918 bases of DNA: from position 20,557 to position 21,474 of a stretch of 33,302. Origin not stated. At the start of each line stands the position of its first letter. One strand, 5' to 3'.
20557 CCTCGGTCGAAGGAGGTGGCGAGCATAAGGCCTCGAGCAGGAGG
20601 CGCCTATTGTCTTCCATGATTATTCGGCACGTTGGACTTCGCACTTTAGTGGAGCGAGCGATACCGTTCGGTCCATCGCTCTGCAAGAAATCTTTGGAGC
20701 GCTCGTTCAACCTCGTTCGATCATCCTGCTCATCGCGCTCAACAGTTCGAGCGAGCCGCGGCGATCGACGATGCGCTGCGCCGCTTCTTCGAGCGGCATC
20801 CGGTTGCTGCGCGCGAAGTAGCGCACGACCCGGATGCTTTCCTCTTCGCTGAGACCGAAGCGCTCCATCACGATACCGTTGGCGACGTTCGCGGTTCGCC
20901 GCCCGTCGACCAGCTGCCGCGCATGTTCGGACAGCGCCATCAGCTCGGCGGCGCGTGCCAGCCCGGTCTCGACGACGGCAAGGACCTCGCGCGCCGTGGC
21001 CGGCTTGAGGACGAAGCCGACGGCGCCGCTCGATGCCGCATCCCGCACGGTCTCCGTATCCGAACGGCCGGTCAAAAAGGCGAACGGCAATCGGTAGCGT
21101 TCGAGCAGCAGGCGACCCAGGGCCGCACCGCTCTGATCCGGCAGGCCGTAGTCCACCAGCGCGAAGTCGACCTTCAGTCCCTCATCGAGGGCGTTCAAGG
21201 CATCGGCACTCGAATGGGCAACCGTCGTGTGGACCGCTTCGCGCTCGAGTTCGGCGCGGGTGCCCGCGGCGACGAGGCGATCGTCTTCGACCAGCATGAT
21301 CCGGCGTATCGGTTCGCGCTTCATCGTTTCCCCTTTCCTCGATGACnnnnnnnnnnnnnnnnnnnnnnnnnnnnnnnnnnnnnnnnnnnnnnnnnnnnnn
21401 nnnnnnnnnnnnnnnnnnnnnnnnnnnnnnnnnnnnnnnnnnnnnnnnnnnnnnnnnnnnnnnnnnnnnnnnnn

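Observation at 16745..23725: Soluble multi-PAS kinase, REC-ANTAR regulator, long leader, GGDEF-EAL enzyme and HisKA_2 kinase in one operon: a candidate antitermination-gated c-di-GMP module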

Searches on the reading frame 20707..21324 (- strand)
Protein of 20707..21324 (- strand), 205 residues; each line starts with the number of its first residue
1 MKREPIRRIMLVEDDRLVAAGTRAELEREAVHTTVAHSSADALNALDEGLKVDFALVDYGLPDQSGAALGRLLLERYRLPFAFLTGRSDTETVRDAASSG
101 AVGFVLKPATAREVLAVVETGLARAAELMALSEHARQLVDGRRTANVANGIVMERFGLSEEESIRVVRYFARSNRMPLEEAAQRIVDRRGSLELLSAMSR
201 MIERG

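Call 8: search_protein_families(library=pfam, proteins=[window:20707-21324:-], max_evalue=0.01)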
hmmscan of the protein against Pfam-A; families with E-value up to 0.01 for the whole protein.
window:20707-21324:- (205 aa): 3 families
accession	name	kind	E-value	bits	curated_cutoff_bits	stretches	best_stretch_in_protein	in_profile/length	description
PF00072.30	Response_reg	-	1.4e-16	61.1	30.2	1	9-118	1-110/111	Response regulator receiver domain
PF03861.19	ANTAR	-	1.3e-09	38.1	27.3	1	134-186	2-54/54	ANTAR domain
PF22039.1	HUTI_composite_bact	-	0.005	16.9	25.5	0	11-29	4-22/26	Imidazolonepropionase-like composite domain, bacteria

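Call 17: find_related_loci(query=window:20707-21324:-, collection=genome_contigs, flank=10000)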
Query window:20707-21324:- (205 aa) in genome_contigs; peptide patterns used: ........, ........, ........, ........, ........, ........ (x = any residue, [..] = any of these).
542 stretches matched a pattern; 108 encode a relative of the query (tblastn E <= 1e-3); the best 80 are kept; 80 distinct loci.
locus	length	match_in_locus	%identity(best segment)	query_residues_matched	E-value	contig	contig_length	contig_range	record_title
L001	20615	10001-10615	94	1-205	6e-125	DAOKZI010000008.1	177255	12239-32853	MAG TPA_asm: Gammaproteobacteria bacterium isolate AMR_MDS_0046 NODE_44_length_177255_cov_14.320310, whole genome shotgu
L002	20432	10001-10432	33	7-153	1e-10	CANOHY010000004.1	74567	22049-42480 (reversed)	MAG TPA_asm: uncultured Eggerthellaceae bacterium isolate SRR13921777_bin.22_metawrap_v1.3_MAG genome assembly, contig:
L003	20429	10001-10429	32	6-150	2e-10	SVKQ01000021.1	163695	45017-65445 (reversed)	MAG: Oscillospiraceae bacterium isolate SIG465 k141_810283, whole genome shotgun sequence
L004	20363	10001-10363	33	4-125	5e-10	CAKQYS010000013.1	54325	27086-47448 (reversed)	MAG: uncultured Lachnospiraceae bacterium isolate REFINED_METABAT215_TOP10_CONTIGS_1500_ASSEMBLY_K77_MERGED__Hadza_MoBio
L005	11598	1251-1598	32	8-124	1e-9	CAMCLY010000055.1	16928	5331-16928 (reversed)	MAG: uncultured Myxococcales bacterium isolate SRR17382101_bin.24_metaWRAP_v1.3_MAG genome assembly, contig: ERZ10544624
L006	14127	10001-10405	32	8-142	9e-10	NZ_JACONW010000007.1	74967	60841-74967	Pseudomonas folii strain DOAB 1069 DOAB1069_contig_7, whole genome shotgun sequence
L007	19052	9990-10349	29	4-124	1e-9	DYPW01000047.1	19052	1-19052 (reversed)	MAG TPA_asm: Caldilinea aerophila isolate SulCav_GS10_10_44_43 SulCav_GS10_10_3852_length_19052_cov_18_598726, whole gen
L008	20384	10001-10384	29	8-133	3e-9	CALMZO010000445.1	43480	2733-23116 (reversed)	MAG TPA_asm: uncultured Chloroflexi bacterium isolate SRR6670122_bin.22_CONCOCT_v1.1_MAG genome assembly, contig: ERZ534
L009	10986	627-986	31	4-124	3e-9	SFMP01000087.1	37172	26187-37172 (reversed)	MAG: Myxococcales bacterium isolate W2P31.034 Contig12249, whole genome shotgun sequence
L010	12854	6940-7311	32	1-119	4e-9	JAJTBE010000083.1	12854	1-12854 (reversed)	MAG: Bacillota bacterium isolate MH_R1_1 k141_65756, whole genome shotgun sequence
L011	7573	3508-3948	31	7-147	3e-9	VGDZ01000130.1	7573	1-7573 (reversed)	MAG: Alphaproteobacteria bacterium isolate M_DeepCast_65m_m2_129 M_DeepCast_65m_m2_129_Ga0194120_10017756, whole genome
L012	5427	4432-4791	28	8-128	4e-9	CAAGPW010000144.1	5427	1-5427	MAG TPA_asm: Lachnospiraceae bacterium, isolate HGM12119, WGS project CAAGPW010000000 data, contig: SRS820611_2_k75_1089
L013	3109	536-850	34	8-116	4e-9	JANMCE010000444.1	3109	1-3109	MAG: Actinomycetes bacterium isolate OTE_1_metabat_202 OTE_1_k141_4262604, whole genome shotgun sequence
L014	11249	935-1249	34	8-116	5e-9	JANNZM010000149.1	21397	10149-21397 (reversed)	MAG: Actinomycetes bacterium isolate VAR_25_metabat_130 VAR_25_k141_1153049, whole genome shotgun sequence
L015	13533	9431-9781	32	7-124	5e-9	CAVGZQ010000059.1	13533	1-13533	Bacteroidaceae bacterium isolate H07637-L1_cleanbin_000035 genome assembly, contig: Spades_H07637-L1_contig_2791, whole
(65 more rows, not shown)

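Call 21: find_homologous_proteins(query=window:20707-21324:-, max_evalue=1e-10)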
Query window:20707-21324:- (205 aa): 26 proteins with E <= 1e-10 among 3671 candidates.
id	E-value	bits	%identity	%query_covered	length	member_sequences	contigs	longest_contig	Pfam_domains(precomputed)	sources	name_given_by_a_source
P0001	7.6e-110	383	91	100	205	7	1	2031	PF03861.20,PF00072.31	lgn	-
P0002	7.5e-86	305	72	100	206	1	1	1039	PF03861.20,PF00072.31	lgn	-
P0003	3.3e-48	182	47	97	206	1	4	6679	PF03861.20,PF00072.31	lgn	-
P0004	7.9e-23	100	38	84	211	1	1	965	PF03861.20,PF00072.31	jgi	jgi:response regulator NasT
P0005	1.4e-22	99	41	68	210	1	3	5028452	PF03861.20,PF00072.31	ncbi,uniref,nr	ncbi:response regulator [Massilia sp. R2A-15]|uniref:ANTAR domain-containing response regulator n=1 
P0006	1.8e-22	98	39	79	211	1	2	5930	PF03861.20,PF00072.31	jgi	jgi:response regulator NasT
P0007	5.2e-22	97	38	84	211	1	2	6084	PF03861.20,PF00072.31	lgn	-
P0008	6.2e-22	97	38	79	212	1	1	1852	PF03861.20,PF00072.31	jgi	jgi:AmiR/NasT family two-component response regulator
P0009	8.3e-22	96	38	79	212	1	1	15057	PF03861.20,PF00072.31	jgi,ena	-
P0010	1.1e-21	96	37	84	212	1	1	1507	PF03861.20,PF00072.31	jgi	jgi:AmiR/NasT family two-component response regulator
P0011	2.0e-21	95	36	89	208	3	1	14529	PF03861.20,PF00072.31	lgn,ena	-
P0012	2.0e-21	95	36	93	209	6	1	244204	PF03861.20,PF00072.31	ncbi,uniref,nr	ncbi:ANTAR domain-containing response regulator [Massilia sp. YIM B04103]|uniref:ANTAR domain-contai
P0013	3.7e-21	94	38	79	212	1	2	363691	PF03861.20,PF00072.31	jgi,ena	-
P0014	4.9e-21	94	38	79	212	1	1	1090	PF03861.20,PF00072.31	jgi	jgi:AmiR/NasT family two-component response regulator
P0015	5.3e-21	94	41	66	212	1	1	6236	PF03861.20,PF00072.31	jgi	jgi:AmiR/NasT family two-component response regulator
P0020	3.2e-20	91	35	94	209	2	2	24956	PF03861.20,PF00072.31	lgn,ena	-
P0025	5.7e-17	80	34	90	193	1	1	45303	PF03861.20,PF00072.31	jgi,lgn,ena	-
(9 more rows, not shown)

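Call 22: find_encoding_contigs(protein=P0003, flank=8000, max_places=4)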
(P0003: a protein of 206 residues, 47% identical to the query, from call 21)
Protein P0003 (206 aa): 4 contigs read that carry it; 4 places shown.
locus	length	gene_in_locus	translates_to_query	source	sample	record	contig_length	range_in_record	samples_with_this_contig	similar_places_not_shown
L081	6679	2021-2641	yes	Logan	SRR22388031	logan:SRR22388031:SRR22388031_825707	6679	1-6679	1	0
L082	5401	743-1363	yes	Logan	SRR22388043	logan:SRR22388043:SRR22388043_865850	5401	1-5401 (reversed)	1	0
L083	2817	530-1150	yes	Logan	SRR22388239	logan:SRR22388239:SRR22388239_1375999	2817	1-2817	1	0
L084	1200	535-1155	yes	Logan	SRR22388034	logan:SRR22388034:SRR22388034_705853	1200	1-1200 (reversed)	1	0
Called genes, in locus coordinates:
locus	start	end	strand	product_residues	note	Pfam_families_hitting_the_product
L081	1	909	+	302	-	?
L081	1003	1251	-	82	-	-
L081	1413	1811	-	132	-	PF00072:Response_reg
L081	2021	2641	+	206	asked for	PF00072:Response_reg, PF03861:ANTAR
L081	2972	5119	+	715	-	PF00989:PAS, PF08448:PAS_4 (weak), PF13188:PAS_8 (faint), PF13426:PAS_9, PF00990:GGDEF, PF00563:EAL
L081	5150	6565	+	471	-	PF00989:PAS (faint), PF08447:PAS_3, PF07536:HWE_HK (weak), PF07568:HisKA_2, PF13581:HATPase_c_2 (weak), PF02518:HATPase_c (weak)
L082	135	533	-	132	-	PF00072:Response_reg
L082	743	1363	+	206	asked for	PF00072:Response_reg, PF03861:ANTAR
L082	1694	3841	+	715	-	PF00989:PAS, PF08448:PAS_4 (weak), PF13188:PAS_8 (faint), PF13426:PAS_9, PF00990:GGDEF, PF00563:EAL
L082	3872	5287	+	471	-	PF00989:PAS (faint), PF08447:PAS_3, PF07536:HWE_HK (weak), PF07568:HisKA_2, PF13581:HATPase_c_2 (weak), PF02518:HATPase_c (weak)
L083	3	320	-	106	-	?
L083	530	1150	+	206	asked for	PF00072:Response_reg, PF03861:ANTAR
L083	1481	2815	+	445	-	?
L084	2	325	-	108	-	?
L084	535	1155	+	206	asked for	PF00072:Response_reg, PF03861:ANTAR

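Call 23: find_encoding_contigs(protein=P0005, flank=8000, max_places=2)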
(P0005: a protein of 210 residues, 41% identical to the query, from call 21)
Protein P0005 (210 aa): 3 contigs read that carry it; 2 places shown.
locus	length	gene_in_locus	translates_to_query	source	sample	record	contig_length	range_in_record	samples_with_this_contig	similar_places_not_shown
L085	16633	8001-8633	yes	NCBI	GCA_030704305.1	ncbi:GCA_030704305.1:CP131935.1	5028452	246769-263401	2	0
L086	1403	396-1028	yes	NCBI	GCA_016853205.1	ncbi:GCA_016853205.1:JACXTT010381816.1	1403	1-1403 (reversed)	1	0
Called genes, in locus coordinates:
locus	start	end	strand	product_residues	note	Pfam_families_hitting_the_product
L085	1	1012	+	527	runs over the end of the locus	PF02142:MGS, PF01808:AICARFT_IMPCHas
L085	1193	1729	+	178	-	PF02075:RuvC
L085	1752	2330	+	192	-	PF01330:RuvA_N, PF14520:HHH_5, PF07499:RuvA_C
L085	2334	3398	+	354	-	PF05496:RuvB_N, PF00004:AAA, PF07728:AAA_5 (faint), PF17864:AAA_lid_4, PF05491:WHD_RuvB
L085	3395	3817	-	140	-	-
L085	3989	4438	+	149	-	PF02639:DUF188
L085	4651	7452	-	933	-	PF00133:tRNA-synt_1, PF09334:tRNA-synt_1g (weak), PF13603:tRNA-synt_1_2 (weak), PF08264:Anticodon_1, PF10458:Val_tRNA-synt_C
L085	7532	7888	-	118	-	-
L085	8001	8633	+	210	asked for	PF00072:Response_reg, PF03861:ANTAR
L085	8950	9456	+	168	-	-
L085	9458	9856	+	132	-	PF00072:Response_reg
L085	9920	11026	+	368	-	PF08240:ADH_N, PF00107:ADH_zinc_N, PF13602:ADH_zinc_N_2 (weak)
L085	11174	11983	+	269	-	-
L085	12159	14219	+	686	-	PF05649:Peptidase_M13_N, PF01431:Peptidase_M13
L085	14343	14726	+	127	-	-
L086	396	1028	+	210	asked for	PF00072:Response_reg, PF03861:ANTAR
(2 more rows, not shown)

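Call 24: find_encoding_contigs(protein=P0012, flank=8000, max_places=2)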
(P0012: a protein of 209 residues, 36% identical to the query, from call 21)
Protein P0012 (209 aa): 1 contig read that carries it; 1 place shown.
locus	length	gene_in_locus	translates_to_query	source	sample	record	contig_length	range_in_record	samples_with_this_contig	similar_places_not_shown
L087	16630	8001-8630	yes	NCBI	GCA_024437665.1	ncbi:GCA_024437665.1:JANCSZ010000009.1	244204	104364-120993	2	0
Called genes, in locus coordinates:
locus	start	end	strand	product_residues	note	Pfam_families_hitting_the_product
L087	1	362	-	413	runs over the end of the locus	PF14321:DUF4382, PF13620:CarboxypepD_reg (weak)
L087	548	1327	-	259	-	-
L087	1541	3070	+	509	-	PF04389:Peptidase_M28, PF01546:Peptidase_M20, PF04151:PPC (weak)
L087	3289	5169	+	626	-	PF13667:ThiC-associated, PF01964:ThiC_Rad_SAM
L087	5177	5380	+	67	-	PF02597:ThiS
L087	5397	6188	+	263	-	PF05690:ThiG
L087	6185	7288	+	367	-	PF08543:Phos_pyr_kin, PF00294:PfkB (weak)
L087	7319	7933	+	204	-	PF02581:TMP-TENI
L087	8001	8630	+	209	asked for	PF00072:Response_reg, PF03861:ANTAR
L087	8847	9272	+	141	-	PF00072:Response_reg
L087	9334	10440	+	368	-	PF08240:ADH_N, PF00107:ADH_zinc_N, PF13602:ADH_zinc_N_2 (weak)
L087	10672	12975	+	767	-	-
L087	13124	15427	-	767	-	PF00580:UvrD-helicase, PF01443:Viral_helicase1 (faint), PF13245:AAA_19, PF13087:AAA_12 (faint), PF13361:UvrD_C, PF13538:UvrD_C_2, PF21196:PcrA_UvrD_tudor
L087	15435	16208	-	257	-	-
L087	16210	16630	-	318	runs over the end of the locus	PF01636:APH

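Call 28: find_encoding_contigs(protein=P0013, flank=6000, max_places=1)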
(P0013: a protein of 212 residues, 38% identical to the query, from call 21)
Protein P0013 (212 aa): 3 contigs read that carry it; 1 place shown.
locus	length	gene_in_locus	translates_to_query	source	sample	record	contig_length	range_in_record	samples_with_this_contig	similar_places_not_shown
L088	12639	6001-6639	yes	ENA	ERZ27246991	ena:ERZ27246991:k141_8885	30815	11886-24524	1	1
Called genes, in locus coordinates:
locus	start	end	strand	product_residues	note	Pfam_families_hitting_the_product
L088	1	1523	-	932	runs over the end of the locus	PF00133:tRNA-synt_1, PF09334:tRNA-synt_1g (weak), PF13603:tRNA-synt_1_2 (weak), PF08264:Anticodon_1, PF10458:Val_tRNA-synt_C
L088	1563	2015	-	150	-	PF00072:Response_reg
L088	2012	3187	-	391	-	PF00512:HisKA, PF02518:HATPase_c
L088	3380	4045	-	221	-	PF13489:Methyltransf_23, PF08241:Methyltransf_11, PF08242:Methyltransf_12 (weak), PF13649:Methyltransf_25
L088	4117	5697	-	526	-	PF00082:Peptidase_S8, PF02225:PA, PF00082:Peptidase_S8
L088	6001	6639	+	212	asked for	PF00072:Response_reg, PF03861:ANTAR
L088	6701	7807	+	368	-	PF08240:ADH_N, PF00107:ADH_zinc_N, PF13602:ADH_zinc_N_2 (weak)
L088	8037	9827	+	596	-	PF05569:Peptidase_M56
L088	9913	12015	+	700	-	PF05649:Peptidase_M13_N, PF01431:Peptidase_M13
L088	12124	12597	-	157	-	PF01814:Hemerythrin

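Call 29: find_encoding_contigs(protein=P0020, flank=6000, max_places=1)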
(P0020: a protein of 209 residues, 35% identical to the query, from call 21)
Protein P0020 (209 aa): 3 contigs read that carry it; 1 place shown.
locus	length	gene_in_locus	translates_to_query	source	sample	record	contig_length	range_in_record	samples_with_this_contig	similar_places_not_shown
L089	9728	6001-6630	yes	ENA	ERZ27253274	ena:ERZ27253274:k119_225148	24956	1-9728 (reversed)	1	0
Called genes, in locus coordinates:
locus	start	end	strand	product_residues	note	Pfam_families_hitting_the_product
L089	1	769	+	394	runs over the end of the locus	PF00144:Beta-lactamase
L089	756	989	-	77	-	PF15919:HicB_lk_antitox (weak), PF15970:HicB-like_2 (weak)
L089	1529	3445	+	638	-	PF13667:ThiC-associated, PF01964:ThiC_Rad_SAM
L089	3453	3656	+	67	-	PF02597:ThiS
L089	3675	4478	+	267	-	PF05690:ThiG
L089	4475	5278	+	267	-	PF08543:Phos_pyr_kin, PF00294:PfkB (weak)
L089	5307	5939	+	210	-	PF02581:TMP-TENI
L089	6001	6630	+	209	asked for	PF00072:Response_reg, PF03861:ANTAR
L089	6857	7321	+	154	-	PF00072:Response_reg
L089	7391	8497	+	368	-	PF08240:ADH_N, PF00107:ADH_zinc_N, PF13602:ADH_zinc_N_2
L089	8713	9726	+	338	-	?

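Call 30: find_encoding_contigs(protein=P0025, flank=6000, max_places=1)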
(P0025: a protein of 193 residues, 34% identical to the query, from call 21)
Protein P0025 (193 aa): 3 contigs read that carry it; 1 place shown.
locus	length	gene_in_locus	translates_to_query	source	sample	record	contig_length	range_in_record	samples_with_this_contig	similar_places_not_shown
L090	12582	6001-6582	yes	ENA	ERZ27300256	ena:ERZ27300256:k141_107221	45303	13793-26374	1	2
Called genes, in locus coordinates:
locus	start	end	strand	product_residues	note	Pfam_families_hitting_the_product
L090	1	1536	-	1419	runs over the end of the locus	PF14827:dCache_3, PF08447:PAS_3, PF08448:PAS_4, PF00989:PAS, PF13426:PAS_9, PF00990:GGDEF, PF00563:EAL, PF13682:CZB, +5 more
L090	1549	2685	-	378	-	PF00015:MCPsignal, PF13682:CZB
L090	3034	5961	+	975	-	PF21623:HK_sensor_dom_bact, PF08447:PAS_3, PF00989:PAS, PF13188:PAS_8, PF08447:PAS_3, PF08448:PAS_4, PF13426:PAS_9, PF07568:HisKA_2 (weak), +3 more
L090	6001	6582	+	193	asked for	PF00072:Response_reg, PF03861:ANTAR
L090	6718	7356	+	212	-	PF00034:Cytochrom_C, PF13442:Cytochrome_CBB3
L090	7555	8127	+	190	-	-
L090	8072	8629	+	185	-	PF00293:NUDIX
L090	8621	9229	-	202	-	-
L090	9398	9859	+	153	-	-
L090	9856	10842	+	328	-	PF04055:Radical_SAM, PF06968:BATS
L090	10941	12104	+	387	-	PF00155:Aminotran_1_2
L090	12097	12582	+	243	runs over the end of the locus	PF00561:Abhydrolase_1, PF12697:Abhydrolase_6, PF00756:Esterase (weak), PF00975:Thioesterase (weak), PF12146:Hydrolase_4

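Call 34: find_related_loci(query=A3, collection=metagenome_contigs, flank=6000)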
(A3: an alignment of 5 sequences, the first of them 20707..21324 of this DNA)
Query A3 (205 aa) in metagenome_contigs; peptide patterns used: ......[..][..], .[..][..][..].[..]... (x = any residue, [..] = any of these).
600 stretches matched a pattern (row limit reached: there are more); 172 encode a relative of the query (tblastn E <= 1e-3); the best 80 are kept; 80 distinct loci.
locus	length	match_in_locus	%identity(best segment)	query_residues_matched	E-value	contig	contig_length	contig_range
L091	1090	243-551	40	6-108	9e-14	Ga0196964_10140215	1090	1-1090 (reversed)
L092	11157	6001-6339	37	7-119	3e-12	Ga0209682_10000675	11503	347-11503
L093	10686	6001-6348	32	7-122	2e-11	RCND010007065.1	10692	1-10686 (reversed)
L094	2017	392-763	36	7-129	2e-11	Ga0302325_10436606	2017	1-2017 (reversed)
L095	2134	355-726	34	7-129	9e-11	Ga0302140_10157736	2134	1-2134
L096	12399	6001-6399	30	1-133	4e-10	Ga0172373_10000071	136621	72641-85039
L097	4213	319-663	34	5-119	4e-10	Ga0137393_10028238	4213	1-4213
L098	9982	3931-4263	35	7-114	1e-9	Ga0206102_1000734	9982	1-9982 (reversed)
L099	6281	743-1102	31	4-124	1e-9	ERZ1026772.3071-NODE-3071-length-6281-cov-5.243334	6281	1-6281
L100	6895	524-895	34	7-129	1e-9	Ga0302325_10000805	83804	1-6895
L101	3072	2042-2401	31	4-124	1e-9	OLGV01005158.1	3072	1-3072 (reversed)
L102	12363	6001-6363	35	7-124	4e-9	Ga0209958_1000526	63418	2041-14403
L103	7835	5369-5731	26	7-124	5e-9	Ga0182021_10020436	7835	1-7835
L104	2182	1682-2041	30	7-125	5e-9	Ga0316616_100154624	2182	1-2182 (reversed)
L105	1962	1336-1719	27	7-130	5e-9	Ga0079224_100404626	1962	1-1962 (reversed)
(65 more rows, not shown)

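Call 35: find_encoding_contigs(protein=P0002, flank=3000, max_places=3)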
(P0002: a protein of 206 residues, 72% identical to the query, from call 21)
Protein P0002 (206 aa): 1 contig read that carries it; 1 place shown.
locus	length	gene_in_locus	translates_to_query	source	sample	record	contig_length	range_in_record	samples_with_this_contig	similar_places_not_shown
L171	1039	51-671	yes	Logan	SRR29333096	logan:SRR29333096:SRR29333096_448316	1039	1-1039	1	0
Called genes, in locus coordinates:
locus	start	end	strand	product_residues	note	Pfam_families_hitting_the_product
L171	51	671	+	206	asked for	PF00072:Response_reg, PF03861:ANTAR (weak)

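Call 36: find_encoding_contigs(protein=P0001, flank=3000, max_places=3)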
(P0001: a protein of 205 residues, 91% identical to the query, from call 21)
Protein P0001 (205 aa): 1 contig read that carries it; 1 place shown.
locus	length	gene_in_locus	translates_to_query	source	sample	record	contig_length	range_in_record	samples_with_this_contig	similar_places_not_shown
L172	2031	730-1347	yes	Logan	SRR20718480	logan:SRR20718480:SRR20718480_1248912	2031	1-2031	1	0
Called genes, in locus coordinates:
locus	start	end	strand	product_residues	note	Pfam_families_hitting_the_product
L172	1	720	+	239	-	?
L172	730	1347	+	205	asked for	PF00072:Response_reg, PF03861:ANTAR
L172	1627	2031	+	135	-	?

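Call 70: search_solved_structures(query=window:20707-21324:-, max_evalue=0.001)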
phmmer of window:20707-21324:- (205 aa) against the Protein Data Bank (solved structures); distinct sequences matched with E-value up to 0.001: 116 (the best 60 are shown).
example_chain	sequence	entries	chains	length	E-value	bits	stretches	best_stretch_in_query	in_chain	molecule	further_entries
6wsh_A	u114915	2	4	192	8.2e-12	48.9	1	8-186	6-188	Response regulator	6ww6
1s8n_A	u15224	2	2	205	2.7e-11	47.2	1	7-190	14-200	putative antiterminator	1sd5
2zwm_A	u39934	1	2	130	2.3e-10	44.1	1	7-128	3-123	Transcriptional regulatory protein yycF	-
3f6p_A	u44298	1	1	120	7.2e-10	42.6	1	7-124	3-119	Transcriptional regulatory protein yycF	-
1zgz_A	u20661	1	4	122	1.1e-09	41.9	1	8-120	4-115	TorCAD operon transcriptional regulatory protein torR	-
3nhz_A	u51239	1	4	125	1.2e-09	41.9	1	7-124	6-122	Two component system transcriptional regulator mtrA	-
3luf_A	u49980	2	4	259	2.3e-09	40.9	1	8-91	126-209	Two-component system response regulator/GGDEF domain protein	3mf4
2gwr_A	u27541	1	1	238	3.1e-09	40.5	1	7-125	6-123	DNA-binding response regulator mtrA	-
4uhj_A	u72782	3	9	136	4.2e-09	40.1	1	7-125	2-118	TRANSCRIPTIONAL REGULATORY PROTEIN CPXR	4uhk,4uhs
2qsj_A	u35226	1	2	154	4.8e-08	36.6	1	9-119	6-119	DNA-binding response regulator, LuxR family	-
2pkx_A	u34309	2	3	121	5e-08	36.5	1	8-123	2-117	Transcriptional regulatory protein phoP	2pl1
4q7e_A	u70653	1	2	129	2.9e-07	34.1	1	8-119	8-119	Response regulator of a two component regulatory system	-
3rqi_A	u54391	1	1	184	3e-07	34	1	10-131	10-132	Response regulator protein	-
5uic_A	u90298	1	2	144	3.1e-07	34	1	1-119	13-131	Two-component response regulator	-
9of4_A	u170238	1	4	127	3.9e-07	33.7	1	7-125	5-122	PmrA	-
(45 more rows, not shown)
